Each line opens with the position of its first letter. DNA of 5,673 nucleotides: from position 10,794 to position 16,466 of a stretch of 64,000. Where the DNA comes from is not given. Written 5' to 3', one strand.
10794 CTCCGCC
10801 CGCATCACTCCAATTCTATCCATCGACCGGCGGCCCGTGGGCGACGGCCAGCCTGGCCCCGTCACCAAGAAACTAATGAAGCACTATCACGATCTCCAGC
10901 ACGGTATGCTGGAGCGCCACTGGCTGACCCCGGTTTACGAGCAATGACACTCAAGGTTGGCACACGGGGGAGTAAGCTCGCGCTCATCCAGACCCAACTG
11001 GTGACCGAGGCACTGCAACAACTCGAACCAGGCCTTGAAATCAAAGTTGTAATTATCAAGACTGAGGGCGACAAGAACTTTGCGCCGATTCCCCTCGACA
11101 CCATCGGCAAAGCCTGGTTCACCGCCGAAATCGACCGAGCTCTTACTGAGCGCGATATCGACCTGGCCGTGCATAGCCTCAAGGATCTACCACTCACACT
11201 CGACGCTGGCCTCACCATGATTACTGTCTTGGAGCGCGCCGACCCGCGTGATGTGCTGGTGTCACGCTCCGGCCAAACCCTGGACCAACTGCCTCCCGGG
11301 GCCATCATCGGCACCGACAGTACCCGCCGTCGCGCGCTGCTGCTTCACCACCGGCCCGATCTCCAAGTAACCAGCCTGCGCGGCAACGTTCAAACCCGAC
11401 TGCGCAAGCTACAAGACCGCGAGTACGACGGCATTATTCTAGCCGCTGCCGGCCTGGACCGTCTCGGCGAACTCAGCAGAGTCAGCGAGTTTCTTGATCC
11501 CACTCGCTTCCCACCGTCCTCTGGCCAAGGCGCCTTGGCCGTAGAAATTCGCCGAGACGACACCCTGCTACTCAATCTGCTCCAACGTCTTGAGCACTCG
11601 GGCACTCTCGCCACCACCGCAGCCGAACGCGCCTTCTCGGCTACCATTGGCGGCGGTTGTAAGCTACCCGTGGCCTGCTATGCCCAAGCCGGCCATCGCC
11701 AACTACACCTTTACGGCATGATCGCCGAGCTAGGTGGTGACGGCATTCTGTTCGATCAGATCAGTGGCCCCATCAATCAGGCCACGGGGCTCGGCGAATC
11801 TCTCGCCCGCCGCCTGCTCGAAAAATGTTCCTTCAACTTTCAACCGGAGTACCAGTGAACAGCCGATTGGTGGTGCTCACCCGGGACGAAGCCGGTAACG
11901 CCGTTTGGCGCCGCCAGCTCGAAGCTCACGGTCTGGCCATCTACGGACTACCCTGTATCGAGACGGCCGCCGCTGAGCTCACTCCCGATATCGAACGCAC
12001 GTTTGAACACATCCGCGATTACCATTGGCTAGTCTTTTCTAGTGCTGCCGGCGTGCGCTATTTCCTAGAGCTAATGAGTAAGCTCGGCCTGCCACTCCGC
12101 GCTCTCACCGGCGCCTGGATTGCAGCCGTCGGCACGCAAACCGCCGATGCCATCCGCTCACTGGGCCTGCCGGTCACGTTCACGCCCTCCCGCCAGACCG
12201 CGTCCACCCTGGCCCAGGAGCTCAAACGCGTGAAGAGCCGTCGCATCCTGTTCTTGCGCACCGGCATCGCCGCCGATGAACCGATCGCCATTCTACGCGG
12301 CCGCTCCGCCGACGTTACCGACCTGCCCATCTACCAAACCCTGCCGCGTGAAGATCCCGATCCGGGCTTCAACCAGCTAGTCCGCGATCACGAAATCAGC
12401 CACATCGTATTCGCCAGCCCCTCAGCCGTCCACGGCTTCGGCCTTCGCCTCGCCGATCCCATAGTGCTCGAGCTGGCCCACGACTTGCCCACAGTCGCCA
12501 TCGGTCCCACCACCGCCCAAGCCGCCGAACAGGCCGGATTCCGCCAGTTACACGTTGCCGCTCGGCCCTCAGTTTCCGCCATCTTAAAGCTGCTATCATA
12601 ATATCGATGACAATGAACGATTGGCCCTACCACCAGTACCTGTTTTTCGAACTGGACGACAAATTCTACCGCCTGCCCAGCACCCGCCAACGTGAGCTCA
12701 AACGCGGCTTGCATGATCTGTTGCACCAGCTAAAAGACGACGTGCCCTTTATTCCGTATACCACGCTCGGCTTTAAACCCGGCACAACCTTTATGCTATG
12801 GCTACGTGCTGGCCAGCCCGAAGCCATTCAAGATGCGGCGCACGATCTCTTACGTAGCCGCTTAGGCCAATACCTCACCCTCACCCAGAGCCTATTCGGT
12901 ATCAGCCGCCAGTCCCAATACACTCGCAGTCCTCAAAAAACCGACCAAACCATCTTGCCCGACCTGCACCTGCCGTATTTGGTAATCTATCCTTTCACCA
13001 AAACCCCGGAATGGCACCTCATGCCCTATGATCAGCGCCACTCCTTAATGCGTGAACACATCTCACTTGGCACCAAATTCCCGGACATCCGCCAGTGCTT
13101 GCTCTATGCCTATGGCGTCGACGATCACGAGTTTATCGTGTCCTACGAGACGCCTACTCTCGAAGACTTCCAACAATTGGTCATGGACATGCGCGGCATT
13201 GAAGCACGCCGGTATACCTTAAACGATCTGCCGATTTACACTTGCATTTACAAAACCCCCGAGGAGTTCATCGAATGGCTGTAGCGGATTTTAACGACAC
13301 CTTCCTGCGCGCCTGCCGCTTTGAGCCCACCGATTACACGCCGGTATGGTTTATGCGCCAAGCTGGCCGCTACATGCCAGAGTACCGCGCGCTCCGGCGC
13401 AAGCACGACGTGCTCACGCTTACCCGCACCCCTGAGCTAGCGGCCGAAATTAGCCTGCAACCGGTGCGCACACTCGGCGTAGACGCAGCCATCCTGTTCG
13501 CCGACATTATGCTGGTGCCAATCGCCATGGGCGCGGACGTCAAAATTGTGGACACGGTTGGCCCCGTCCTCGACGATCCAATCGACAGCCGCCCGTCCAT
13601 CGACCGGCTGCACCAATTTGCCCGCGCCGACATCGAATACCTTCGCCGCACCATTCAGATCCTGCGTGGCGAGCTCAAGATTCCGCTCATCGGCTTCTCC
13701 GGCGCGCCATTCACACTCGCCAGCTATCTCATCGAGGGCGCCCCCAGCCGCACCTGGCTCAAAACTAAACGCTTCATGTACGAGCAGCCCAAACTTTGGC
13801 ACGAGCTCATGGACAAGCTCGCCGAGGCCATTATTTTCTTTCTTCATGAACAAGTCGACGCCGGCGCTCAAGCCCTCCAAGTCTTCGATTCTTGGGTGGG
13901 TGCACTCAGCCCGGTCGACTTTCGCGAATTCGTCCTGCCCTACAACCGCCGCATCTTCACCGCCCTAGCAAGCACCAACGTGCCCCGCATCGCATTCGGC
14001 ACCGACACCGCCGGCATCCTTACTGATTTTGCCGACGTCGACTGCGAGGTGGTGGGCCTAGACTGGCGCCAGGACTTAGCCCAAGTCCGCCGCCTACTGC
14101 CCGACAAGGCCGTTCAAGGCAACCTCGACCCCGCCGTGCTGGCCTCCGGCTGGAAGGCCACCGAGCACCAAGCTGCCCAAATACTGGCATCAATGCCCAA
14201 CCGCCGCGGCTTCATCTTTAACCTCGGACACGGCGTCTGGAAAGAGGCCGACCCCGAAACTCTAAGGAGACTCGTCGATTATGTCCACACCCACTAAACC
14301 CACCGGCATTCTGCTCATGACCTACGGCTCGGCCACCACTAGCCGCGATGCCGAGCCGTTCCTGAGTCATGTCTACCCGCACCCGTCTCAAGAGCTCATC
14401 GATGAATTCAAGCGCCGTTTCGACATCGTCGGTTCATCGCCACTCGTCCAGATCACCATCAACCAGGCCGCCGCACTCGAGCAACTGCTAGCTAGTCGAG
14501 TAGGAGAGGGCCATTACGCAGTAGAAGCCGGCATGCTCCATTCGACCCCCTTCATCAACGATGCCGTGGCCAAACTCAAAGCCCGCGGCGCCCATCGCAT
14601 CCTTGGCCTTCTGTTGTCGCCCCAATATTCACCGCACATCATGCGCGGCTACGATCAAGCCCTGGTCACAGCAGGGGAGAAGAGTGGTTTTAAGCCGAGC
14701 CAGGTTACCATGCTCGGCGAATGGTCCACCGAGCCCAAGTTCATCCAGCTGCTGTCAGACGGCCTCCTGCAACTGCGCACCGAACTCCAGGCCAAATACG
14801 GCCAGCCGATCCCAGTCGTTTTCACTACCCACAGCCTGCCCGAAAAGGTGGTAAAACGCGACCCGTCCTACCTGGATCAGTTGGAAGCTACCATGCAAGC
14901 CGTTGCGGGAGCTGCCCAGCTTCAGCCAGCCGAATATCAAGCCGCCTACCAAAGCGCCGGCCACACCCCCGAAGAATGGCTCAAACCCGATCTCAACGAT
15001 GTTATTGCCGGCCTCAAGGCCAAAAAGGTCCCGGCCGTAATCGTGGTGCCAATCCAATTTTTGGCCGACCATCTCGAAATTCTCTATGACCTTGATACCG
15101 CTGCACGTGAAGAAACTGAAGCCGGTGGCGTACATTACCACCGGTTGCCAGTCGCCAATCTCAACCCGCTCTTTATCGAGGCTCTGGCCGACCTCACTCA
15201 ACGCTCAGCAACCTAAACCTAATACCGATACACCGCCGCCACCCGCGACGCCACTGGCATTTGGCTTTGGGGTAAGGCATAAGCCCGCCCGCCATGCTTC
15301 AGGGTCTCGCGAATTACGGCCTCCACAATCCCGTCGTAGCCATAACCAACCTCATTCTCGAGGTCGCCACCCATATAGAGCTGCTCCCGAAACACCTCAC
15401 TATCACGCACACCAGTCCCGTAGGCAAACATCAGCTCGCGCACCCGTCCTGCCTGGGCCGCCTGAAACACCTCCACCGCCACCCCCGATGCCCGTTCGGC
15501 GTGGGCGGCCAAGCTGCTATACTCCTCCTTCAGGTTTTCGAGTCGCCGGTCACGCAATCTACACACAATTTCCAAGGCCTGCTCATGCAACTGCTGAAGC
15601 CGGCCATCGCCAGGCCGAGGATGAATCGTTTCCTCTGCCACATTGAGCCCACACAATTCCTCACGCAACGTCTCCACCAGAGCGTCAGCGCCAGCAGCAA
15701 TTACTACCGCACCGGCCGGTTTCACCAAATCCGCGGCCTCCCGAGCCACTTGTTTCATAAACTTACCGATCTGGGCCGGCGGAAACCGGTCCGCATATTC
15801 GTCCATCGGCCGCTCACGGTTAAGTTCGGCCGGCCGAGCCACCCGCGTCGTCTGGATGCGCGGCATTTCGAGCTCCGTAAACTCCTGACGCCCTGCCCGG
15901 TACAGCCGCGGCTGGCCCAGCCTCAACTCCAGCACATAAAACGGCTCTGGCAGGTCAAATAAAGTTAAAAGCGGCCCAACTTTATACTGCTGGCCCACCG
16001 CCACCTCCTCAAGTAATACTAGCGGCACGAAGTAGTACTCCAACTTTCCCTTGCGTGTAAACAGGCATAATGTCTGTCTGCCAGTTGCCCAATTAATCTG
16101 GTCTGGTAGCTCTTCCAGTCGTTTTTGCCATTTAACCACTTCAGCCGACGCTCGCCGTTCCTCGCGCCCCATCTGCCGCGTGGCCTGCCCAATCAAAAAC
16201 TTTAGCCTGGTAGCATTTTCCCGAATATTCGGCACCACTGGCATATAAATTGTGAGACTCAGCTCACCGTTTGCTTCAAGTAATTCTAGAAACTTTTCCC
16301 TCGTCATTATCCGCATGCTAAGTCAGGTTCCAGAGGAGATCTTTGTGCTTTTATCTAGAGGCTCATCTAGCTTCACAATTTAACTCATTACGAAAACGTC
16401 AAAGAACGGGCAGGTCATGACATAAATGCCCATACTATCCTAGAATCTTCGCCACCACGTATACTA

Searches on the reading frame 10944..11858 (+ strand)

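Call 95: search_protein_families(library=pfam, proteins=[window:10944-11858:+], max_evalue=0.001)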
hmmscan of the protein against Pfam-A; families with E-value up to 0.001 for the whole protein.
window:10944-11858:+ (304 aa): 2 families
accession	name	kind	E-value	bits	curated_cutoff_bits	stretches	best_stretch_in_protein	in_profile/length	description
PF01379.25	Porphobil_deam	-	2.5e-75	253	22.1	1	3-209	1-205/207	Porphobilinogen deaminase, dipyromethane cofactor binding domain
PF03900.20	Porphobil_deamC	-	2.9e-11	44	26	1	224-292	3-73/74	Porphobilinogen deaminase, C-terminal domain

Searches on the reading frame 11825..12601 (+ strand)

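Call 95: search_protein_families(library=pfam, proteins=[window:11825-12601:+], max_evalue=0.001)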
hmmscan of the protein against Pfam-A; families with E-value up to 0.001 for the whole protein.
window:11825-12601:+ (258 aa): 1 family
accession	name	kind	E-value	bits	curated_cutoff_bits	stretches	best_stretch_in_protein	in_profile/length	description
PF02602.20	HEM4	-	3.7e-50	170.7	27.5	1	28-254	3-230/231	Uroporphyrinogen-III synthase HemD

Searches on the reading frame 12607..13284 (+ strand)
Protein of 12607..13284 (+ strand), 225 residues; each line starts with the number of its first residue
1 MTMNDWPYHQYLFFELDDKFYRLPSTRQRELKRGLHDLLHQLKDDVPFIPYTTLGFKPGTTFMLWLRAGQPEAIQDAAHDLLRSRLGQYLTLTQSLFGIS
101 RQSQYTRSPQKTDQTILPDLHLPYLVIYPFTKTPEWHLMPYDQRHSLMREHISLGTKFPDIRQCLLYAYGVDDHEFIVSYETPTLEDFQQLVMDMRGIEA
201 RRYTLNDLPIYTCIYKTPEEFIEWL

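Call 95: search_protein_families(library=pfam, proteins=[window:12607-13284:+], max_evalue=0.001)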
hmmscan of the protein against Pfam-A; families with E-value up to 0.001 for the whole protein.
window:12607-13284:+ (225 aa): 1 family
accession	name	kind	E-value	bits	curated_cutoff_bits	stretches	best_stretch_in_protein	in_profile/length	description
PF06778.18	Chlor_dismutase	-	4.1e-46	157.4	25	1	33-214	6-187/189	Chlorite dismutase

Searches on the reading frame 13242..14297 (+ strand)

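Call 95: search_protein_families(library=pfam, proteins=[window:13242-14297:+], max_evalue=0.001)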
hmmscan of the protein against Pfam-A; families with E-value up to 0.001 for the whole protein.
window:13242-14297:+ (351 aa): 1 family
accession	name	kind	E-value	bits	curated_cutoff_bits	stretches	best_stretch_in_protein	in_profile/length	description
PF01208.23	URO-D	-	3.8e-120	401.5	23.9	1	18-350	3-345/346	Uroporphyrinogen decarboxylase (URO-D)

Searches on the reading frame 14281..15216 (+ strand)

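Call 95: search_protein_families(library=pfam, proteins=[window:14281-15216:+], max_evalue=0.001)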
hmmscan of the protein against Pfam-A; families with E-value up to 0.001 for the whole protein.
window:14281-15216:+ (311 aa): 1 family
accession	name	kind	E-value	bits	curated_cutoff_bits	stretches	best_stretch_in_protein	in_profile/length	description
PF00762.24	Ferrochelatase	-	1.7e-63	214.9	27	1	8-308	2-315/317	Ferrochelatase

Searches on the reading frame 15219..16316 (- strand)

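Call 95: search_protein_families(library=pfam, proteins=[window:15219-16316:-], max_evalue=0.001)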
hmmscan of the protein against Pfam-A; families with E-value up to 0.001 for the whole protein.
window:15219-16316:- (365 aa): 2 families
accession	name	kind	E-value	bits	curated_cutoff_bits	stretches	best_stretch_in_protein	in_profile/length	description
PF18845.6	baeRF_family3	-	8.6e-15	55.9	31.5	1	125-291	1-168/168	Bacterial archaeo-eukaryotic release factor family 3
PF18849.6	baeRF_family7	-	0.00012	22.6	27.2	0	182-251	73-142/144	Bacterial archaeo-eukaryotic release factor family 7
